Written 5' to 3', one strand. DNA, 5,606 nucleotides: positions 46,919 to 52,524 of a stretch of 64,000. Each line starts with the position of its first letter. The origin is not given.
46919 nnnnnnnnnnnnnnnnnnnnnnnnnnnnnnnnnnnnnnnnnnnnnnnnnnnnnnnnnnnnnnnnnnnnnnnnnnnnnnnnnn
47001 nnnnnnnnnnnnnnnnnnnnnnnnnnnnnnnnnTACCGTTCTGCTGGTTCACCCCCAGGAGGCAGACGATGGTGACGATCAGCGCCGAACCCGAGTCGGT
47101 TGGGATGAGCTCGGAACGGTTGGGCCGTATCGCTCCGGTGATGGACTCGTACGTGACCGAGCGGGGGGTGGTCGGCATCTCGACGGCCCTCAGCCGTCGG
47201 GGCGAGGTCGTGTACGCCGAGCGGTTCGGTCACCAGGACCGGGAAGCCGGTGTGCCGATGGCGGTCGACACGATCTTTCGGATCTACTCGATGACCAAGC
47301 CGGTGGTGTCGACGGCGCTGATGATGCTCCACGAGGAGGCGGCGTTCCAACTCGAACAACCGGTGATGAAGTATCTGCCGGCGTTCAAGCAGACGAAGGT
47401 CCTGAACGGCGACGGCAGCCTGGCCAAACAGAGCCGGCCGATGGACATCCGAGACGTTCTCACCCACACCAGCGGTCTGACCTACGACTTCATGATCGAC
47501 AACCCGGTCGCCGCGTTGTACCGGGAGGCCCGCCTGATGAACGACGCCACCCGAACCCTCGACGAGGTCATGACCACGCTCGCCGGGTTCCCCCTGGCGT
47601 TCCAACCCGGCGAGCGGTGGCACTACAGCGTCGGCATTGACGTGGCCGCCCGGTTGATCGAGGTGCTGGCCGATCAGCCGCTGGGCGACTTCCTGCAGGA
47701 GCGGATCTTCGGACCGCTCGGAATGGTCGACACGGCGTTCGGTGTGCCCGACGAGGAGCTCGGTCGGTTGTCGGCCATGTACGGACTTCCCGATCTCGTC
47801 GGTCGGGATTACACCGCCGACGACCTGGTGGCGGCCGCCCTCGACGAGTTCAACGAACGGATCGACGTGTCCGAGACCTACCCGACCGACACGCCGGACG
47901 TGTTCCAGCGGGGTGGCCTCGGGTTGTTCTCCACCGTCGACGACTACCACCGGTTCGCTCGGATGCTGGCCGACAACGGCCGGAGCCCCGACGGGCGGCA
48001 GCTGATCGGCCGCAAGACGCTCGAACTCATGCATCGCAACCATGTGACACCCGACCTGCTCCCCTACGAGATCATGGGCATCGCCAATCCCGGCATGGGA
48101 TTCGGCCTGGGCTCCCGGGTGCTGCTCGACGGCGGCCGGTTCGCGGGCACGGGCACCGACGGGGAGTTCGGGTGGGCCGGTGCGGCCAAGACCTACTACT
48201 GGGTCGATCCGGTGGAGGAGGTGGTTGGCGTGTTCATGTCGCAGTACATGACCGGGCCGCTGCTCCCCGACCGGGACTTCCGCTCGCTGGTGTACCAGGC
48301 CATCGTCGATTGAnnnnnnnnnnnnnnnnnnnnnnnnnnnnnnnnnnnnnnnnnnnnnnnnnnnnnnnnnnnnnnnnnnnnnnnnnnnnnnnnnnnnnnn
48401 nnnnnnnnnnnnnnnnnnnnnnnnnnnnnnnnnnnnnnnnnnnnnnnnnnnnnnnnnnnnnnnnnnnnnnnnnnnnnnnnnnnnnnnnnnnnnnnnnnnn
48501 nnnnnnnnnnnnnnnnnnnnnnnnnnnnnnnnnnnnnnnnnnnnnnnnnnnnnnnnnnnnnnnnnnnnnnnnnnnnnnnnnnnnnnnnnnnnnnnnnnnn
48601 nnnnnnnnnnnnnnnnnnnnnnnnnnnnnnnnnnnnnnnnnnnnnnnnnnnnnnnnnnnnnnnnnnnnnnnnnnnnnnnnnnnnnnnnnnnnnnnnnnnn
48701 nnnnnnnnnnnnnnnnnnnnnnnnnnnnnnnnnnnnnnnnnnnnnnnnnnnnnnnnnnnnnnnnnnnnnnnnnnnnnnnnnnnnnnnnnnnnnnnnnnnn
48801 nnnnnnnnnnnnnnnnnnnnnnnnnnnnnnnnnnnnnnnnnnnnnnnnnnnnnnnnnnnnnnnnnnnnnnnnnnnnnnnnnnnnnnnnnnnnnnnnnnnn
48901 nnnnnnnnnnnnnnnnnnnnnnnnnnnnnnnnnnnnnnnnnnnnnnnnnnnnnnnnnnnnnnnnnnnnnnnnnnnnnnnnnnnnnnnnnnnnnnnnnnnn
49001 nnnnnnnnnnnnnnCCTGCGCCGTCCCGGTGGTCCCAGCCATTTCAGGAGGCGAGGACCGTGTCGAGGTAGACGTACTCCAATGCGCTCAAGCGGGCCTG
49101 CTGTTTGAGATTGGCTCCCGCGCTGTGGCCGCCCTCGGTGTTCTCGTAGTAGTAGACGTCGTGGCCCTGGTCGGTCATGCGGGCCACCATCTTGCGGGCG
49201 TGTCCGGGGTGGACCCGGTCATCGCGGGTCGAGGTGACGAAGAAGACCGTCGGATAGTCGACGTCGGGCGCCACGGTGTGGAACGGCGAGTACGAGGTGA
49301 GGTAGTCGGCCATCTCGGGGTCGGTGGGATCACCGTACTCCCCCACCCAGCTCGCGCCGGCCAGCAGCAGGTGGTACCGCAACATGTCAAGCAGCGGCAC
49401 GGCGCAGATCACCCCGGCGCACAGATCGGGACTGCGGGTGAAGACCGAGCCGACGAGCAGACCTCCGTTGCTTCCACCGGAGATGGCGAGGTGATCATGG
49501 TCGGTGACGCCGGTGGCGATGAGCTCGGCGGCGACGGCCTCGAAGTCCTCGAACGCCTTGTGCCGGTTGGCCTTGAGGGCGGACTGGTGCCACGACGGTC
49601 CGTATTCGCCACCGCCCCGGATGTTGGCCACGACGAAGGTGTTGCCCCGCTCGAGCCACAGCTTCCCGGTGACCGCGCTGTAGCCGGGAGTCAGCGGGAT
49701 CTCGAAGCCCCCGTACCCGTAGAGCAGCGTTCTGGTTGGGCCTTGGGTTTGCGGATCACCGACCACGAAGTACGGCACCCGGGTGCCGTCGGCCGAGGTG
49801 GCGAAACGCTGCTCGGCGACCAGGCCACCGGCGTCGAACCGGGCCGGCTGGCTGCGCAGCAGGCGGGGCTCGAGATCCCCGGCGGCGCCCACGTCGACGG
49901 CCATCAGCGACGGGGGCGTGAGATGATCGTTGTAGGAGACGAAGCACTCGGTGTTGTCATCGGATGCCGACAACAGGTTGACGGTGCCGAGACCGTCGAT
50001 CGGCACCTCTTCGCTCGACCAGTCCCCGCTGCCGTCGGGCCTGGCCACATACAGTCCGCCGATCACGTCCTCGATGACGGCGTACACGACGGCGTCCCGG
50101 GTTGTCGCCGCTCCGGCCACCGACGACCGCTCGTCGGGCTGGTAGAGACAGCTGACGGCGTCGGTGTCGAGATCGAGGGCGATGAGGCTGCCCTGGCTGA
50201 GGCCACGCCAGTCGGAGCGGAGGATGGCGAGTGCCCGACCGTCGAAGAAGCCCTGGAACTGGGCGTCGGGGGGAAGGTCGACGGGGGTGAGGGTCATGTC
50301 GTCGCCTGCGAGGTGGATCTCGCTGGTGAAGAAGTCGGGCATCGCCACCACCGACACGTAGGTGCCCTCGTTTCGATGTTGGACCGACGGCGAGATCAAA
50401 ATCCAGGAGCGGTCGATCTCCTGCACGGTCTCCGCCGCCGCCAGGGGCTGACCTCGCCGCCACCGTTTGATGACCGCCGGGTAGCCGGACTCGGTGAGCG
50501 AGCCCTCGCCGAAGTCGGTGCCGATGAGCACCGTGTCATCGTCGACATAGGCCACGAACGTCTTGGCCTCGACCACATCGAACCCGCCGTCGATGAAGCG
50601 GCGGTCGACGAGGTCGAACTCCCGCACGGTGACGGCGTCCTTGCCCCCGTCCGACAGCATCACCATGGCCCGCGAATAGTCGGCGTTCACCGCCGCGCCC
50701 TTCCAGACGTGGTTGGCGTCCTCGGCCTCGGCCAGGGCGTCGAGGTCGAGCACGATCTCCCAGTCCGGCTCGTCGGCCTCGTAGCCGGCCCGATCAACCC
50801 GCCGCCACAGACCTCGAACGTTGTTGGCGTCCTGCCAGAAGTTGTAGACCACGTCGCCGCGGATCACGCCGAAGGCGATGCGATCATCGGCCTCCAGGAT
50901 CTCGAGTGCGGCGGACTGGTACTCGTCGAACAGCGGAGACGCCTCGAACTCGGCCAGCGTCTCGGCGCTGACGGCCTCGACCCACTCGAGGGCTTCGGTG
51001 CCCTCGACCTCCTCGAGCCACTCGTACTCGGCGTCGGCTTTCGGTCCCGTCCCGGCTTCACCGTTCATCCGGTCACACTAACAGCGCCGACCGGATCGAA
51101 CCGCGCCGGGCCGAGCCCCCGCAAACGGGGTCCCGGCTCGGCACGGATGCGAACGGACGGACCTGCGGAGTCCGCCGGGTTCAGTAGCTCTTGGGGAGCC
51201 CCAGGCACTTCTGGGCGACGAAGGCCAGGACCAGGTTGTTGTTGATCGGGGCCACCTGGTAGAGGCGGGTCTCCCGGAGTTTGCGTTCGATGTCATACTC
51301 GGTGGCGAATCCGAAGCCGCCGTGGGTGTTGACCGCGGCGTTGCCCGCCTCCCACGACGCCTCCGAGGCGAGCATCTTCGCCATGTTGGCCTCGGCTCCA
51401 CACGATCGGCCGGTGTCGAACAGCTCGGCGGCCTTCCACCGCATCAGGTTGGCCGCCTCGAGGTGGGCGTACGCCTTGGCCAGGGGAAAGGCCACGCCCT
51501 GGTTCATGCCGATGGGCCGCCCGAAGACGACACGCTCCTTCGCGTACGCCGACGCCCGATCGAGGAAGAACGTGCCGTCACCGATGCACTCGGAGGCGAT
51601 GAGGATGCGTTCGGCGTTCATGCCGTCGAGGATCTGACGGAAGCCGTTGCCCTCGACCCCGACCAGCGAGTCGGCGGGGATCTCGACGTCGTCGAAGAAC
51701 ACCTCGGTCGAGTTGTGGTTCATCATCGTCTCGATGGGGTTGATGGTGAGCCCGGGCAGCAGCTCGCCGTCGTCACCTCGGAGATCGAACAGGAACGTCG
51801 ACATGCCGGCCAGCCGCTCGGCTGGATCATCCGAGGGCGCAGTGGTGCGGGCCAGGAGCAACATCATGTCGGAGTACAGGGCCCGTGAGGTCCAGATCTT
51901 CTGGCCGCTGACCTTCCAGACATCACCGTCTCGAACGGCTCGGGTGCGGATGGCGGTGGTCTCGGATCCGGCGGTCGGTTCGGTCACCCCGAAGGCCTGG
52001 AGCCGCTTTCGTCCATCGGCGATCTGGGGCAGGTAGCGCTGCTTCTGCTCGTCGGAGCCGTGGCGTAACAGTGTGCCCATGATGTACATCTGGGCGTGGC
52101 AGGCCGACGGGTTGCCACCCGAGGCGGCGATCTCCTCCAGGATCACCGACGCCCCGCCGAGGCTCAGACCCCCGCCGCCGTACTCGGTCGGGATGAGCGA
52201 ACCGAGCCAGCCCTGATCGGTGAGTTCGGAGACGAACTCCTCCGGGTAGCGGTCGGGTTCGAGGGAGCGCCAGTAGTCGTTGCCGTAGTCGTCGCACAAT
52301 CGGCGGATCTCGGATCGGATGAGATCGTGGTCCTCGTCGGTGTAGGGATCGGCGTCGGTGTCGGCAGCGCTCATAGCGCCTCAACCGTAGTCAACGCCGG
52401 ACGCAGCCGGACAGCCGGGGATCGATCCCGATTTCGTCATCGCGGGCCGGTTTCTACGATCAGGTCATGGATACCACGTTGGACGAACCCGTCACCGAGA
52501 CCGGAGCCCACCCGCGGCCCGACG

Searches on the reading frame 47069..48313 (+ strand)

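Call 8: search_protein_families(library=pfam, proteins=[window:47069-48313:+], max_evalue=0.01)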
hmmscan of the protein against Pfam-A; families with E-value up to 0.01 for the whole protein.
window:47069-48313:+ (414 aa): 1 family
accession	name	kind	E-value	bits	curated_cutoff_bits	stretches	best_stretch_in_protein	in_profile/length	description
PF00144.29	Beta-lactamase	-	3.5e-62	210.9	27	1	25-397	5-314/329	Beta-lactamase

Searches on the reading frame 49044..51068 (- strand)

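Call 8: search_protein_families(library=pfam, proteins=[window:49044-51068:-], max_evalue=0.01)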
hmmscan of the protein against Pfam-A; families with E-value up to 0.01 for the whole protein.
window:49044-51068:- (674 aa): 3 families
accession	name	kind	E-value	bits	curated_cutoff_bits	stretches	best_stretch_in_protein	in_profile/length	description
PF00326.27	Peptidase_S9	-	2e-42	145.6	22.6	1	471-672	10-210/213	Prolyl oligopeptidase family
PF02897.21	Peptidase_S9_N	-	9.7e-24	84.3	24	1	14-393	21-403/414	Prolyl oligopeptidase, N-terminal beta-propeller domain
PF12146.15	Hydrolase_4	-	0.0047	16.7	27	0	475-563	31-114/239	Serine aminopeptidase, S33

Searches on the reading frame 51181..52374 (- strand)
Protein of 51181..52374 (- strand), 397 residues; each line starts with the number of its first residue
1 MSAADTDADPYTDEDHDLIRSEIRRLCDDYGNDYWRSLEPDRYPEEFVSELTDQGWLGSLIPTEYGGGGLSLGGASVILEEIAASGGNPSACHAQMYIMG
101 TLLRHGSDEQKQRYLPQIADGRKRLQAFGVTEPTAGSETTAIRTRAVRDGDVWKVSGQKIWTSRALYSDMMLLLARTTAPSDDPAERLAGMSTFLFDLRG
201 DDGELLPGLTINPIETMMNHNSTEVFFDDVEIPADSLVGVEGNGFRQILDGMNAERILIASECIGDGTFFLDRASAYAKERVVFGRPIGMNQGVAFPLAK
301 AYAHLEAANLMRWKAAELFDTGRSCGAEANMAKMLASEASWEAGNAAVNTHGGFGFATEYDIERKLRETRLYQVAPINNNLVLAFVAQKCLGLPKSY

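Call 8: search_protein_families(library=pfam, proteins=[window:51181-52374:-], max_evalue=0.01)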
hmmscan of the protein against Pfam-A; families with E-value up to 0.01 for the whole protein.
window:51181-52374:- (397 aa): 4 families
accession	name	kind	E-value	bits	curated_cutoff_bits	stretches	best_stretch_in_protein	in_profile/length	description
PF00441.29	Acyl-CoA_dh_1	-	1.9e-32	112.9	22.4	1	242-374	1-133/150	Acyl-CoA dehydrogenase, C-terminal domain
PF02771.21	Acyl-CoA_dh_N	-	7.4e-23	81.5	22.9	1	14-121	2-112/113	Acyl-CoA dehydrogenase, N-terminal domain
PF02770.24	Acyl-CoA_dh_M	-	2.6e-17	63.2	33.3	1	127-230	1-97/97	Acyl-CoA dehydrogenase, middle domain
PF08028.16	Acyl-CoA_dh_2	-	8.6e-10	39.5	22.7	1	263-370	7-124/134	Acyl-CoA dehydrogenase, C-terminal domain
